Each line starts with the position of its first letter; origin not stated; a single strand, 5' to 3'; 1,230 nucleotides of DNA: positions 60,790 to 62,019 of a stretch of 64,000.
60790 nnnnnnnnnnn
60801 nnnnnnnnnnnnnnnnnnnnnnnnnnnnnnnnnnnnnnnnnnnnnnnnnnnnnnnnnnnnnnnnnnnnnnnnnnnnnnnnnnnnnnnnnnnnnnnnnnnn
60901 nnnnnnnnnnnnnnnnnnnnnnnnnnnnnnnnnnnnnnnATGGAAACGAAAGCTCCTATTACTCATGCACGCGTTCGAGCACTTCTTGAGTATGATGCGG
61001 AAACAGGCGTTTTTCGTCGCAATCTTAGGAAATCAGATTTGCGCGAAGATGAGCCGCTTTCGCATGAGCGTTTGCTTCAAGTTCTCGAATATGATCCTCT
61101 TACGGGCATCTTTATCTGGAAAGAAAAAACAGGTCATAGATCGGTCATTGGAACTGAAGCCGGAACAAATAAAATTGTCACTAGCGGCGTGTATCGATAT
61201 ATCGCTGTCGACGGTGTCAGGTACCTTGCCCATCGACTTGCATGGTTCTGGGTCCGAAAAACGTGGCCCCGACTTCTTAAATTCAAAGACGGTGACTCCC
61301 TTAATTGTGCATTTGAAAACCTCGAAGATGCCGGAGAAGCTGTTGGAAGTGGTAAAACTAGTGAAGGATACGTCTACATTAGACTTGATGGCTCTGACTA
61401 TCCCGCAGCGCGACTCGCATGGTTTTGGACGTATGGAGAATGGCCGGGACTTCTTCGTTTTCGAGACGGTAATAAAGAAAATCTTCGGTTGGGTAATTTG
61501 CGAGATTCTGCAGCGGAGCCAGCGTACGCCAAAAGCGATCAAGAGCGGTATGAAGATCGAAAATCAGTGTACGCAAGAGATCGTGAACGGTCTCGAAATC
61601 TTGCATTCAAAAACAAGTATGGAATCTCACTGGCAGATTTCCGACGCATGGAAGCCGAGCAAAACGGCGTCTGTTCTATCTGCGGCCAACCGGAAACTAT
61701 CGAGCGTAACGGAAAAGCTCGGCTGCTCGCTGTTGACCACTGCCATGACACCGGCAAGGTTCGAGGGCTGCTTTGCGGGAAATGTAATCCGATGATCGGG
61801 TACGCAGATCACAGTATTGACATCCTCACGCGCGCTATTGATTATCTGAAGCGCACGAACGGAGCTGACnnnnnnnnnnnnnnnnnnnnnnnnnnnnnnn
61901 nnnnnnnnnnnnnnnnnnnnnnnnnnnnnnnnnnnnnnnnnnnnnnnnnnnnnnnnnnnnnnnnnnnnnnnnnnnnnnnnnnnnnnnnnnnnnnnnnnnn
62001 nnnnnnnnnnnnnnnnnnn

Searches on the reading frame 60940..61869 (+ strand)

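Call 33: search_protein_families(library=phrogs, proteins=[window:60940-61869:+], max_evalue=0.001)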
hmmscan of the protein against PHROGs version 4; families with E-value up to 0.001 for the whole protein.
window:60940-61869:+ (310 aa): 11 families
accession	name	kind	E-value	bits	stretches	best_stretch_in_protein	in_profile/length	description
phrog_99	-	DNA, RNA and nucleotide metabolism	3.4e-41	143.2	2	37-131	106-196/383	HNH endonuclease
phrog_2914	-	DNA, RNA and nucleotide metabolism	9.6e-32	111.2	1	201-307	53-156/190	endonuclease VII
phrog_2633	-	DNA, RNA and nucleotide metabolism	1e-28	101.3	1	210-307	50-140/142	endonuclease VII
phrog_307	-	DNA, RNA and nucleotide metabolism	1.1e-27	99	1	211-305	91-178/334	endonuclease VII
phrog_423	-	DNA, RNA and nucleotide metabolism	1.8e-13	51.7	1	236-293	17-71/159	endonuclease VII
phrog_17507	-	DNA, RNA and nucleotide metabolism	2.2e-09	38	1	265-304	1-41/65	endonuclease VII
phrog_1035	-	DNA, RNA and nucleotide metabolism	1.1e-07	33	1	196-307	116-231/271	endonuclease VII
phrog_1872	-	DNA, RNA and nucleotide metabolism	4.1e-05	24.5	0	138-171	41-78/166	endonuclease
phrog_1891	-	DNA, RNA and nucleotide metabolism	0.00013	22.5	0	135-188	142-201/255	HNH endonuclease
phrog_959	-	DNA, RNA and nucleotide metabolism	0.00019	22.2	0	83-129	42-95/138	HNH endonuclease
phrog_1271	-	DNA, RNA and nucleotide metabolism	0.00037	21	1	214-287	240-316/361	HNH endonuclease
